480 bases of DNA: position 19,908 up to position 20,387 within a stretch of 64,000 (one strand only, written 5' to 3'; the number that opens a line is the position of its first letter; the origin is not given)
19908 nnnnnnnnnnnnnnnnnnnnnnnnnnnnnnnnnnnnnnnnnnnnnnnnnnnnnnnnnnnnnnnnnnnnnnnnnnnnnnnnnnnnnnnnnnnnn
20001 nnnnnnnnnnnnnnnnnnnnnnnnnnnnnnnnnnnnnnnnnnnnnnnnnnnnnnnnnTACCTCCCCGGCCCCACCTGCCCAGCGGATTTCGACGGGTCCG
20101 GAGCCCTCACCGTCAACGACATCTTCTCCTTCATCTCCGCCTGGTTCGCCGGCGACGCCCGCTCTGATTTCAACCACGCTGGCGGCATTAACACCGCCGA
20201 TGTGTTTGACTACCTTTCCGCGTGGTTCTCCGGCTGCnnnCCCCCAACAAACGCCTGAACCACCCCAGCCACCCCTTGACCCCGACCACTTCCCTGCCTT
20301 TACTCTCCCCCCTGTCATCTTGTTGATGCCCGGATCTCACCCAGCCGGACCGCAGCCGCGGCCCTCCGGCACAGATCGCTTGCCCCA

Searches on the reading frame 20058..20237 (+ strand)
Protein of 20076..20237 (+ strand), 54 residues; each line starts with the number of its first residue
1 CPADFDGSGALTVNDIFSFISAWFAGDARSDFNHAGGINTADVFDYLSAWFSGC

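Call 7: search_protein_families(library=pfam, proteins=[window:20076-20237:+], max_evalue=10)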
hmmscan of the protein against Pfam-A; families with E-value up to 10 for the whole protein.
seq(54 aa): 3 families
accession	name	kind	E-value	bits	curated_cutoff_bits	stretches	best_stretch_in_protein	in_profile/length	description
PF13405.12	EF-hand_6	-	0.04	14.1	25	1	4-21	10-27/30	EF-hand domain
PF13499.12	EF-hand_7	-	0.071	13.9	30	1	4-21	12-29/67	EF-hand domain pair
PF23833.1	DUF7203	-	0.54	10.9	27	0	21-29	96-104/109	Family of unknown function (DUF7203)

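Call 12: find_homologous_proteins(query=A1, max_evalue=0.001)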
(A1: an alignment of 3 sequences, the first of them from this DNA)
Query A1 (3 sequences) (54 aa, profile of the alignment): 148 proteins with E <= 0.001 among 156 candidates; the best 120 are listed.
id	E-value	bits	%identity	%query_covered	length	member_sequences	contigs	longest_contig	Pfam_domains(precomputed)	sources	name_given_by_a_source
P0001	2.8e-22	96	59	100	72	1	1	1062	-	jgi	-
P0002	4.3e-22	95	57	100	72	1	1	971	-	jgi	jgi:glycosylphosphatidylinositol phospholipase D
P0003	8.0e-22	95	65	100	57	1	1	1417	-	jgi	jgi:hypothetical protein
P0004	8.7e-22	95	63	100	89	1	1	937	-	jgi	jgi:hypothetical protein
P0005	1.2e-21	94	63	100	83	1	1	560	-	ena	-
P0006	1.5e-21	94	54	100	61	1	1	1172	-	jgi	jgi:hypothetical protein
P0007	3.7e-21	92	59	100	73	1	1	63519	-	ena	-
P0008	5.1e-21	92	61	100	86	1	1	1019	-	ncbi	-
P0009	6.6e-21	92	61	94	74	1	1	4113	-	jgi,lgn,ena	-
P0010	6.9e-21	92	64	100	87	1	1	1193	-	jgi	jgi:hypothetical protein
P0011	7.0e-21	92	54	100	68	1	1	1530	-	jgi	jgi:hypothetical protein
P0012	8.5e-21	91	59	100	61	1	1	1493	-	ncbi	-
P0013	1.1e-20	91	52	100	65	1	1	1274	-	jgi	jgi:hypothetical protein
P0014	1.2e-20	91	64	98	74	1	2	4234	-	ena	-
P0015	1.7e-20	90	58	98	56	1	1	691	-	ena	-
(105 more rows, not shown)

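Call 14: find_related_loci(query=A1, collection=genome_contigs, flank=6000)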
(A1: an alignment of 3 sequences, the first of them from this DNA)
Query A1 (54 aa) in genome_contigs; peptide patterns used: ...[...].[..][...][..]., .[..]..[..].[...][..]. (x = any residue, [..] = any of these).
510 stretches matched a pattern (row limit reached: there are more); 480 encode a relative of the query (tblastn E <= 1e-3); the best 80 are kept; 76 distinct loci.
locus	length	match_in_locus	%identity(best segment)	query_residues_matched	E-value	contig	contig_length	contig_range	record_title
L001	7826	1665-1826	69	1-54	2e-23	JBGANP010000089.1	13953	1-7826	MAG: Phycisphaerales bacterium isolate MAG_MBR_H10.33 MBRH10-33_opera_contig_13942, whole genome shotgun sequence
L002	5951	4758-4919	65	1-54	6e-23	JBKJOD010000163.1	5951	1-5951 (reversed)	MAG: Phycisphaerales bacterium isolate ant_bin.395 k117_3564816, whole genome shotgun sequence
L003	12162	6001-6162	65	1-54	1e-22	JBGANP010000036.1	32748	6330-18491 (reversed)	MAG: Phycisphaerales bacterium isolate MAG_MBR_H10.33 MBRH10-33_opera_contig_4797, whole genome shotgun sequence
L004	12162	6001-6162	67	1-54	5e-22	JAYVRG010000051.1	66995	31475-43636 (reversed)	MAG: Phycisphaerales bacterium isolate GL72_UP_metabinner_9 GL72_UP_metabinner_9_50, whole genome shotgun sequence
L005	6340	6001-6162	65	1-54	5e-22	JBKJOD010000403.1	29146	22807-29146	MAG: Phycisphaerales bacterium isolate ant_bin.395 k117_4519275, whole genome shotgun sequence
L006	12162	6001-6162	67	1-54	6e-22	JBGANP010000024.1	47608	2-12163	MAG: Phycisphaerales bacterium isolate MAG_MBR_H10.33 MBRH10-33_opera_contig_2994, whole genome shotgun sequence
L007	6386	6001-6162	63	1-54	9e-22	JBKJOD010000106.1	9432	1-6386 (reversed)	MAG: Phycisphaerales bacterium isolate ant_bin.395 k117_8629, whole genome shotgun sequence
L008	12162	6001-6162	61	1-54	1e-21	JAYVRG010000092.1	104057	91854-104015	MAG: Phycisphaerales bacterium isolate GL72_UP_metabinner_9 GL72_UP_metabinner_9_91, whole genome shotgun sequence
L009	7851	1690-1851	63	1-54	3e-21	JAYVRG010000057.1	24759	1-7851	MAG: Phycisphaerales bacterium isolate GL72_UP_metabinner_9 GL72_UP_metabinner_9_56, whole genome shotgun sequence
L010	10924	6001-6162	65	1-54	3e-21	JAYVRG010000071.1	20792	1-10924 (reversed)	MAG: Phycisphaerales bacterium isolate GL72_UP_metabinner_9 GL72_UP_metabinner_9_70, whole genome shotgun sequence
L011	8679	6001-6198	61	1-54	1e-21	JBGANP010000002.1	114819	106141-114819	MAG: Phycisphaerales bacterium isolate MAG_MBR_H10.33 MBRH10-33_opera_contig_723, whole genome shotgun sequence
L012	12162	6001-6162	65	1-54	3e-21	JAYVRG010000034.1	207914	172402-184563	MAG: Phycisphaerales bacterium isolate GL72_UP_metabinner_9 GL72_UP_metabinner_9_33, whole genome shotgun sequence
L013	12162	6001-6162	65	1-54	1e-21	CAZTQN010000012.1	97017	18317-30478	MAG TPA_asm: uncultured Phycisphaeraceae bacterium isolate SRP287051_co2_95 genome assembly, contig: NODE_482_length_970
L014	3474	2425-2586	63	1-54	3e-21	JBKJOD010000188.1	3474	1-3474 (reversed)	MAG: Phycisphaerales bacterium isolate ant_bin.395 k117_119813, whole genome shotgun sequence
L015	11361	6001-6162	63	1-54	7e-21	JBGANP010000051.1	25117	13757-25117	MAG: Phycisphaerales bacterium isolate MAG_MBR_H10.33 MBRH10-33_opera_contig_6848, whole genome shotgun sequence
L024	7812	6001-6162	61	1-54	2e-20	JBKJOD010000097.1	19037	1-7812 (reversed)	MAG: Phycisphaerales bacterium isolate ant_bin.395 k117_881896, whole genome shotgun sequence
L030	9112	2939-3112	59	1-54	5e-20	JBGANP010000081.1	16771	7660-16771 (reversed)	MAG: Phycisphaerales bacterium isolate MAG_MBR_H10.33 MBRH10-33_opera_contig_11574, whole genome shotgun sequence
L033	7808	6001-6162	59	1-54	7e-20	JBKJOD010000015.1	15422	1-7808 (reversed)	MAG: Phycisphaerales bacterium isolate ant_bin.395 k117_207181, whole genome shotgun sequence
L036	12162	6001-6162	63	1-54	1e-19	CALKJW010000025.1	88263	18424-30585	MAG: uncultured Phycisphaerales bacterium isolate N1_Bin_METABAT__128_1 genome assembly, contig: c_000000557273, whole g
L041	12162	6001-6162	57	1-54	2e-19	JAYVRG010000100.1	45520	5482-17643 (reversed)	MAG: Phycisphaerales bacterium isolate GL72_UP_metabinner_9 GL72_UP_metabinner_9_99, whole genome shotgun sequence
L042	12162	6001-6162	61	1-54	1e-19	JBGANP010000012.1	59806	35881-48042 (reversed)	MAG: Phycisphaerales bacterium isolate MAG_MBR_H10.33 MBRH10-33_opera_contig_2046, whole genome shotgun sequence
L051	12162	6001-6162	57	1-54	3e-19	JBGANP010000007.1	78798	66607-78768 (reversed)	MAG: Phycisphaerales bacterium isolate MAG_MBR_H10.33 MBRH10-33_opera_contig_1337, whole genome shotgun sequence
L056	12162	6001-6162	56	1-54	5e-19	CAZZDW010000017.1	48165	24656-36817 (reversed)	MAG TPA_asm: uncultured Phycisphaeraceae bacterium isolate SRP263527_co2_237 genome assembly, contig: NODE_510_length_48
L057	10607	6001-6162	61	1-54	4e-19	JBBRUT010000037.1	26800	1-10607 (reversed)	MAG: Phycisphaerales bacterium isolate La3_metabat2.023 La3_metabat2.023_K_2632603_L_26800_cov_25.7532, whole genome sho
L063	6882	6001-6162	61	1-54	7e-19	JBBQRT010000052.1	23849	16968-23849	MAG: Phycisphaerales bacterium isolate Co_metawrap_1706 Cmw_1706_k141_22775480_length_23849_cov_21.0000, whole genome sh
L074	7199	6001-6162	54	1-54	2e-18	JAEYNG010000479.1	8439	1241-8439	MAG: Planctomycetota bacterium isolate OH_CBB_102 k127_1240501, whole genome shotgun sequence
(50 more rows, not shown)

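Call 17: search_protein_representatives(alignment_id=A1)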
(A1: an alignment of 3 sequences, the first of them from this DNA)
Query: 3 sequences, 54 profile positions. Proteins with E-value up to 0.001 (for the whole library): 8662; up to 1e-10: 2987; up to 1e-30: 4. The best 150 are listed.
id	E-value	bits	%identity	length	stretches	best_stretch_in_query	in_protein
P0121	6.0e-44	163.8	-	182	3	3-53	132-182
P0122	7.6e-42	157.1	-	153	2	1-52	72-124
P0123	3.9e-35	135.6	-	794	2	1-54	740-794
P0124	7.5e-35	134.7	-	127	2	2-53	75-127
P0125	1.1e-30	121.3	-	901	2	1-53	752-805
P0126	1.2e-29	118.1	-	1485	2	1-54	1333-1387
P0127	1.1e-28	115.0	-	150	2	1-52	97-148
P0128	2.6e-28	113.7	-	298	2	1-53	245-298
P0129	1.1e-27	111.8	-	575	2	1-54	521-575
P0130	1.2e-27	111.7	-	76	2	2-53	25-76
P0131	7.3e-27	109.1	-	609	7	1-50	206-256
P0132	1.9e-26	107.8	-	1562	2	1-53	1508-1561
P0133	6.3e-26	106.1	-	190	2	3-52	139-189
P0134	2.9e-25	104.0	-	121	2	3-53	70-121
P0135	3.5e-24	100.5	-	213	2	4-53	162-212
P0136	1.1e-23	98.9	-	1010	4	1-53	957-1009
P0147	1.6e-22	95.3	-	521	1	1-53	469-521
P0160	8.7e-22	92.9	-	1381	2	1-53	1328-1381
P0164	1.1e-21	92.6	-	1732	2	1-52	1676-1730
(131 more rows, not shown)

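Call 21: search_solved_structures(query=A2, max_evalue=10, show_alignments=3)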
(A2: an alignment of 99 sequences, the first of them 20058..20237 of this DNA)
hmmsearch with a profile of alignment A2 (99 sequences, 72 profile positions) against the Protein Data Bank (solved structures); distinct sequences matched with E-value up to 10: 7.
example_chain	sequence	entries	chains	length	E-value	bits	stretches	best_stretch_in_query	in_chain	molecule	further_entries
2qiy_A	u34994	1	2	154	0.36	13.8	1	25-42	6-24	UBP3-associated protein BRE5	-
2y3n_B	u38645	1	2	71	0.43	13.6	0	19-48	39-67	CELLULOSOMAL FAMILY-48 PROCESSIVE GLYCOSIDE HYDROLASE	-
5n5p_B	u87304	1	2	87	0.69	12.9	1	18-55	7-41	Putative cellulosomal scaffoldin protein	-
1zx2_A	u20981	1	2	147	0.75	12.8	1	27-42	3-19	UBP3-associated protein BRE5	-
4n7r_C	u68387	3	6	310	1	12.4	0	13-27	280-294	Genomic DNA, chromosome 3, P1 clone: MXL8 | Glutamyl-tRNA reductase-binding protein, chloroplastic | Glutamyl-tRNA reductase-binding protein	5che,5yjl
6zj3_LT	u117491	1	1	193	1.5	11.8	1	10-45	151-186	Ribosomal protein uL6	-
2ccl_B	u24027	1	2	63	3.1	10.8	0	17-60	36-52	ENDO-1,4-BETA-XYLANASE Y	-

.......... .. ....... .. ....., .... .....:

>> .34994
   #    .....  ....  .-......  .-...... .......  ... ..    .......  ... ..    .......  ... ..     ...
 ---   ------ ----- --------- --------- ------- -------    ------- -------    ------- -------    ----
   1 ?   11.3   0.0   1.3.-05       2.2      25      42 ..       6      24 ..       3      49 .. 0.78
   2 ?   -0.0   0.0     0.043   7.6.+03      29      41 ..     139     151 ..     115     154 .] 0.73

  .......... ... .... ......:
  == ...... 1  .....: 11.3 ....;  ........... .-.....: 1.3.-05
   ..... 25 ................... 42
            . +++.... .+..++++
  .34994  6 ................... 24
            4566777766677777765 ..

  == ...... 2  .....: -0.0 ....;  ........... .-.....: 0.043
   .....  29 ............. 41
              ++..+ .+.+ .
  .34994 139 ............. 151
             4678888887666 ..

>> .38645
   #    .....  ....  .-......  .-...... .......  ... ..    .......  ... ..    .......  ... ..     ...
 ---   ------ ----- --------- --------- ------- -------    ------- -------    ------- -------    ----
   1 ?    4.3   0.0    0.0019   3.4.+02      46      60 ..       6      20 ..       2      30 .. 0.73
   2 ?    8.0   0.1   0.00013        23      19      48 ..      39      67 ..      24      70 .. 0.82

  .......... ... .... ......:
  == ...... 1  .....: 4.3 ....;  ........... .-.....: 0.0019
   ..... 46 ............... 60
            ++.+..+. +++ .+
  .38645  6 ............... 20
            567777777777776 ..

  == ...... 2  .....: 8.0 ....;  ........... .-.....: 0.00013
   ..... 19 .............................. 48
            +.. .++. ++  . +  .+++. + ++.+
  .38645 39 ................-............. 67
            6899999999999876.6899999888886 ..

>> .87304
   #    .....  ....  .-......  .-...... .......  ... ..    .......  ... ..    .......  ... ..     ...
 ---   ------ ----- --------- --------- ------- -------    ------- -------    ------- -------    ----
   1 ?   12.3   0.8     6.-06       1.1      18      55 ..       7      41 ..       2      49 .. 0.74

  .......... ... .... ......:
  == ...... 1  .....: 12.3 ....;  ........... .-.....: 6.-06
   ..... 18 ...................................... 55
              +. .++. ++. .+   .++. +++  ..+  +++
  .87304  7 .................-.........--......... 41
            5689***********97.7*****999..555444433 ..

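Call 25: predict_structure(alignment_id=A2)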
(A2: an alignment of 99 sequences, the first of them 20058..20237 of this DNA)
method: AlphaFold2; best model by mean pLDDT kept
length: 60 residues; sequences in the alignment: 99
mean_pLDDT: 91.2   pTM: 0.76
mean pLDDT of the five models: 91.2, 90.9, 91.0, 90.6, 89.9
residues with pLDDT >= 90: 48; 70-90: 7; 50-70: 3; < 50: 2
segments of 3 or more residues with pLDDT < 50: none
pLDDT, mean of each block of 10 residues (from residue 1): 72 93 97 96 96 93
secondary structure, 60 per line:
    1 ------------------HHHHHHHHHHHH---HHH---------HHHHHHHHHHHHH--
elements in order: H19-30 H46-58

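Call 27: search_protein_families(library=pfam, alignment_id=A3, max_evalue=0.00001)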
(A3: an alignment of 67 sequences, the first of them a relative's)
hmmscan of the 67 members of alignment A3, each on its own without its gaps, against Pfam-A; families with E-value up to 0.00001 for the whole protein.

A. member 1, L032:78-581:+ (168 aa): 1 family
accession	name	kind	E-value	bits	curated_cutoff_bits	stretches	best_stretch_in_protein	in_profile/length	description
PF13384.12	HTH_23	-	8e-06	26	24.6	0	44-74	10-40/50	Homeodomain-like domain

B. families by the number of members that match (of 67 scanned): 45 families (the first 25 are shown)
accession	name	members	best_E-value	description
PF23759.1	GBD_T9SS_assoc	6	3.4e-40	Galactose binding domain-like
PF13517.12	FG-GAP_3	3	1.9e-58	FG-GAP-like repeat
PF14312.12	FG-GAP_2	3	4.9e-37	FG-GAP repeat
PF01839.29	FG-GAP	3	9.9e-20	FG-GAP repeat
PF01483.27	P_proprotein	3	4.3e-14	Proprotein convertase P-domain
PF13927.12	Ig_3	2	1.6e-14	Immunoglobulin domain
PF00058.23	Ldl_recept_b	2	1.7e-13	Low-density lipoprotein receptor repeat class B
PF13205.12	Big_5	2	1.9e-11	Bacterial Ig-like domain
PF18998.6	Flg_new_2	2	5e-10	Divergent InlB B-repeat domain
PF07679.22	I-set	2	2.9e-08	Immunoglobulin I-set domain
PF12768.13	Rax2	2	5.6e-08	Rax2 C-terminal beta propeller domain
PF03098.20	An_peroxidase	1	6.9e-160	Animal haem peroxidase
PF02128.21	Peptidase_M36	1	1.4e-94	Fungalysin metallopeptidase (M36)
PF19081.6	Ig_7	1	1.7e-85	Ig-like domain CHU_C associated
PF24681.1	Kelch_KLHDC2_KLHL20_DRC7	1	3.9e-46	KLHDC2/KLHL20/DRC7 Kelch-repeats domain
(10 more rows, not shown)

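Call 28: fold_search(model_id=the predicted structure, library=pdb)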
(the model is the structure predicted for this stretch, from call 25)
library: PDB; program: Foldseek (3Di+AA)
matches with E <= 10: 17; with E <= 0.001: 0
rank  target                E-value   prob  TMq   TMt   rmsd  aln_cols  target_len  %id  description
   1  2ozn_B                7.7e-01  0.84  0.58  0.31   2.4        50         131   18  The Cohesin-Dockerin Complex of NagJ and NagH from Clostridium perfringens (released 2008-05-06)
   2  2vn5_D                2.1e+00  0.66  0.61  0.65   2.3        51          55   16  The Clostridium cellulolyticum dockerin displays a dual binding mode for its cohesin partner (released 2008-05-20)
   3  2y3n_B                2.6e+00  0.51  0.57  0.57   2.3        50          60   22  Type II cohesin-dockerin domain from Bacteroides cellolosolvens (released 2012-01-11)
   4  1aj5_A                2.9e+00  0.06  0.23  0.11  11.1        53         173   21  CALPAIN DOMAIN VI APO (released 1998-05-20)
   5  4jav_A                4.7e+00  0.07  0.26  0.08   7.4        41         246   15  Structural basis of a rationally rewired protein-protein interface (HK853wt and RR468mutant V13P, L14I, I17M and N21V) (released 2013-09-04)
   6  1sg9_A                4.7e+00  0.06  0.26  0.09   8.8        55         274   16  Crystal structure of Thermotoga maritima protein HEMK, an N5-glutamine methyltransferase (released 2004-08-17)
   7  6qlb_B                5.0e+00  0.04  0.23  0.12  10.7        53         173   21  Calpain small subunit 1, RNA-binding protein Hfq (released 2020-02-05)
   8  2guz_B                5.3e+00  0.06  0.35  0.33   5.7        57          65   14  Structure of the Tim14-Tim16 complex of the mitochondrial protein import motor (released 2006-10-03)
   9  6u39_M                5.6e+00  0.06  0.32  0.17   8.1        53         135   15  2.4 Angstrom crystal structure of the D129G Ca-CaM:CaV1.2 IQ domain complex (released 2020-02-19)
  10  6rh7_A                5.6e+00  0.06  0.27  0.08   7.3        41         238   15  Revisiting pH-gated conformational switch. Complex HK853 mutant H260A -RR468 mutant D53A pH 7.5 (released 2020-02-19)
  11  6u39_A                7.1e+00  0.04  0.31  0.16   8.2        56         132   14  2.4 Angstrom crystal structure of the D129G Ca-CaM:CaV1.2 IQ domain complex (released 2020-02-19)
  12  2lv6_A                7.1e+00  0.04  0.29  0.13   9.6        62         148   14  The complex between Ca-Calmodulin and skeletal muscle myosin light chain kinase from combination of NMR and aqueous an (released 2013-02-20)
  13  6u39_O                8.6e+00  0.04  0.31  0.16   7.7        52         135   17  2.4 Angstrom crystal structure of the D129G Ca-CaM:CaV1.2 IQ domain complex (released 2020-02-19)
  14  6gv8                  8.6e+00  0.03  0.28  0.12  10.9        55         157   16  Characterization of extracellular matrix binding protein- (Embp)-mediated Staphylococcus epidermidis adherence to fibron (released 2019-07-03)
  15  7tjy_C                8.6e+00  0.03  0.27  0.05   8.6        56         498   16  Yeast ATP synthase State 1catalytic(a) without exogenous ATP backbone model (released 2022-04-20)
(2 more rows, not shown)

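Call 43: search_protein_families(library=pfam, proteins=[L057:7336-9636:-, L063:2345-3610:-, L030:199-1092:+, L041:9364-10446:+, L014:2726-3472:-, L033:1892-3454:+, L036:11420-12160:-], max_evalue=0.001)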
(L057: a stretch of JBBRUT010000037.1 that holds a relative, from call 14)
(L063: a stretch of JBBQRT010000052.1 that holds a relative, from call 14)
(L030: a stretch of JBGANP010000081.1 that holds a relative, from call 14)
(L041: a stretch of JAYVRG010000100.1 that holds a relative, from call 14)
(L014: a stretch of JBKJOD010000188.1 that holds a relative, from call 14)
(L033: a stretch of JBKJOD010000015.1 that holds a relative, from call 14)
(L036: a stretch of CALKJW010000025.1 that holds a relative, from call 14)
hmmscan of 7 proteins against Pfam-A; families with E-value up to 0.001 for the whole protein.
L057:7336-9636:- (767 aa): 10 families
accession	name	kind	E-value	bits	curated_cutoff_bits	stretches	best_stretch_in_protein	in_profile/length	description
PF00069.31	Pkinase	-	1.2e-41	143.3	31.7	1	25-312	1-246/263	Protein kinase domain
PF07714.23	PK_Tyr_Ser-Thr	-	2.2e-25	89.9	23.1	1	30-268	6-234/258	Protein tyrosine and serine/threonine kinase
PF13424.12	TPR_12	-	4.7e-17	62.4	30.1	1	616-689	4-77/77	Tetratricopeptide repeat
PF17667.7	Pkinase_fungal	-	3.9e-05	23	24.1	1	132-232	292-384/387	Fungal protein kinase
PF03109.22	ABC1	-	4.2e-05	23.3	22.9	1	102-186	143-223/244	ABC1 atypical kinase-like domain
PF01636.29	APH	-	6e-05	23.3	23.2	0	132-177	154-197/239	Phosphotransferase enzyme family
PF06293.20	Kdo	-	0.00035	20.5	21.3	1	101-177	91-169/207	Lipopolysaccharide kinase (Kdo/WaaP) family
PF13181.12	TPR_8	-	0.00037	20.9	25.7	0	658-686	2-30/34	Tetratricopeptide repeat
PF00515.34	TPR_1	-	0.00075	19.7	27.8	0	659-680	3-24/34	Tetratricopeptide repeat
PF13374.12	TPR_10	-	0.0008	19.8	27.5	0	656-689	1-34/42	Tetratricopeptide repeat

L063:2345-3610:- (422 aa): 0 families

L030:199-1092:+ (298 aa): 0 families

L041:9364-10446:+ (361 aa): 5 families
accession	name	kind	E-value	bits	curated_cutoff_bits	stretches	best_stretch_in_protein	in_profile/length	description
PF00005.33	ABC_tran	-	3.5e-30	105.8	25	1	80-227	1-136/137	ABC transporter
PF13304.12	AAA_21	-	3.3e-11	44.2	27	1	196-259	234-300/304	AAA domain, putative AbiEii toxin, Type IV TA system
PF02463.25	SMC_N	-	6.7e-07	29.4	40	1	92-257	26-198/220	RecF/RecN/SMC N terminal domain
PF13555.12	AAA_29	-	0.00069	19.8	27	0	90-117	22-49/61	P-loop containing region of AAA domain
PF13558.12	SbcC_Walker_B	-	0.00085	20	27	0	193-243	26-89/90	SbcC/RAD50-like, Walker B motif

L014:2726-3472:- (249 aa): 3 families
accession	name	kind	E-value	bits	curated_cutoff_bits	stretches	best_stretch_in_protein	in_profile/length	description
PF07992.20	Pyr_redox_2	-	8.5e-36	124.3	26.1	1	29-232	89-291/291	Pyridine nucleotide-disulphide oxidoreductase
PF13738.12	Pyr_redox_3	-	1.2e-14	54.7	30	1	22-215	110-305/305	Pyridine nucleotide-disulphide oxidoreductase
PF00070.33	Pyr_redox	-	1.3e-14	54.9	22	1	85-156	2-80/82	Pyridine nucleotide-disulphide oxidoreductase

L033:1892-3454:+ (521 aa): 1 family
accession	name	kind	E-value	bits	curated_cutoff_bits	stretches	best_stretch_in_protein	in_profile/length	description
PF00291.31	PALP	-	3e-43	148.7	35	1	94-463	2-295/295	Pyridoxal-phosphate dependent enzyme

L036:11420-12160:- (247 aa): 0 families

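Call 49: search_protein_families(library=pfam, alignment_id=A2, max_evalue=0.01)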
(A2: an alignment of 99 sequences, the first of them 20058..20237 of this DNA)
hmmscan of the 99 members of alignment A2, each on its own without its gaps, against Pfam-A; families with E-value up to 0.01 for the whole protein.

A. member 1, window:20058-20237:+ (60 aa): 0 families

B. families by the number of members that match (of 99 scanned): 16 families
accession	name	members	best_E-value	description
PF13405.12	EF-hand_6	22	3.8e-06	EF-hand domain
PF10559.14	Plug_translocon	10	0.0016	Plug domain of Sec61p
PF00036.39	EF-hand_1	8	0.00014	EF hand domain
PF13499.12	EF-hand_7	4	0.0012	EF-hand domain pair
PF07735.22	FBA_2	2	0.0016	F-box associated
PF17164.10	DUF5122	1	0.00016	Domain of unknown function (DUF5122) beta-propeller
PF07686.23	V-set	1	0.00087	Immunoglobulin V-set domain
PF23657.1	DUF7151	1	0.0012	Domain of unknown function (DUF7151)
PF00404.24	Dockerin_1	1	0.0024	Dockerin type I domain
PF08798.16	CRISPR_assoc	1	0.0027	CRISPR associated protein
PF07679.22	I-set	1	0.0042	Immunoglobulin I-set domain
PF13833.12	EF-hand_8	1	0.0052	EF-hand domain pair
PF13517.12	FG-GAP_3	1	0.006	FG-GAP-like repeat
PF20857.2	Pgp3_helical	1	0.007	Immunodominant antigen Pgp3, helical domain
PF08109.16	Antimicrobial14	1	0.0084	Lactocin 705 family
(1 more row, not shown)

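Call 50: search_protein_families(library=ncbifam, alignment_id=A2, max_evalue=0.01)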
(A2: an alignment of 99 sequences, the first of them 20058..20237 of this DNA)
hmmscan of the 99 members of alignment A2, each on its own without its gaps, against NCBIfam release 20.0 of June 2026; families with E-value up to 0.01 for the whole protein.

A. member 1, window:20058-20237:+ (60 aa): 1 family
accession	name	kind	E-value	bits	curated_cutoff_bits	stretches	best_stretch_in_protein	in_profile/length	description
NF041540.1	dockerin_GC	domain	5.9e-13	49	29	1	7-60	1-67/67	GC-type dockerin domain-anchored protein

B. families by the number of members that match (of 99 scanned): 4 families
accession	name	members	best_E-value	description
NF041540.1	dockerin_GC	98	1.6e-14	GC-type dockerin domain-anchored protein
TIGR01907.1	casE_Cse3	1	0.0019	type I-E CRISPR-associated protein Cas6/Cse3/CasE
TIGR02231.1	TIGR02231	1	0.0027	mucoidy inhibitor MuiA family protein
NF033842.1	small_MgtS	1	0.0088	protein MgtS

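Call 58: list_cluster_members(proteins=[P0123, P0125, P0126, P0129, P0131, P0132, P0136, P0160, P0164, P0147])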
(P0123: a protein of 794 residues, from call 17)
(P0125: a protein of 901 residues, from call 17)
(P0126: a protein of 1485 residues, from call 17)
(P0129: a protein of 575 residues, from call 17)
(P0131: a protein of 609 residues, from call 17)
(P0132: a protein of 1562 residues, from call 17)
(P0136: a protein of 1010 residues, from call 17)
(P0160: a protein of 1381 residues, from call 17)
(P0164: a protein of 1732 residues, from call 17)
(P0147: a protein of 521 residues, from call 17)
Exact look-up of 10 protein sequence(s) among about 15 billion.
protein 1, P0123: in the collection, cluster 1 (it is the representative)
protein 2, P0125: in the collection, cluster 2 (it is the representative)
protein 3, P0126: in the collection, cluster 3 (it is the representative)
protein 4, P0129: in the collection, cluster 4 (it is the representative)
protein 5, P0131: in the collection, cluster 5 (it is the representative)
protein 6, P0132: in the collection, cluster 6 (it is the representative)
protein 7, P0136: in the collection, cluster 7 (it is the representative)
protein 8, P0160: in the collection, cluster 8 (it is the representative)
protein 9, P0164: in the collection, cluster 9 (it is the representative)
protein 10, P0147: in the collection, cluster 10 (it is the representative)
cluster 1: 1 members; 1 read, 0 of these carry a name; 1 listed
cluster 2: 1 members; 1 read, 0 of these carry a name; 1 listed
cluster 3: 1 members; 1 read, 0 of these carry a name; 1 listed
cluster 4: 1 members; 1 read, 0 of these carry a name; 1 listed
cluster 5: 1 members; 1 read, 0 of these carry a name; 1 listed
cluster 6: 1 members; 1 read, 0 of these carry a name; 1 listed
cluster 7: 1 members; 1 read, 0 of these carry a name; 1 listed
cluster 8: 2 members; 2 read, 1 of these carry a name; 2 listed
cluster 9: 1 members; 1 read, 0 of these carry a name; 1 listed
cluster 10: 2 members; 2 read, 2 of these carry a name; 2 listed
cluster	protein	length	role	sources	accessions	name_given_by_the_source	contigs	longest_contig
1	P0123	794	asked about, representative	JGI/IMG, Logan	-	-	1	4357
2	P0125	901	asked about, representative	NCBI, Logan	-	-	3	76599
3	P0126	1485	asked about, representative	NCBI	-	-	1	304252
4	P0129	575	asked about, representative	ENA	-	-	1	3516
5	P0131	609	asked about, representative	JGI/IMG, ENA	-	-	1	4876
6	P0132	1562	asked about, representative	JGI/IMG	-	-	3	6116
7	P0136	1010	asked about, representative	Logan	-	-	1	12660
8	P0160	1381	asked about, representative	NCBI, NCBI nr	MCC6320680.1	MAG: hypothetical protein IT438_04495 [Phycisphaerales bacterium] | hypothetical protein [Phycisphaerales bacterium]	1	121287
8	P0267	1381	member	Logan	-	-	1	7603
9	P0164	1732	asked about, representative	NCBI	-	-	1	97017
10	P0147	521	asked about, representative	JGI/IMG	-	hypothetical protein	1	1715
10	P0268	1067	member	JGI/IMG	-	hypothetical protein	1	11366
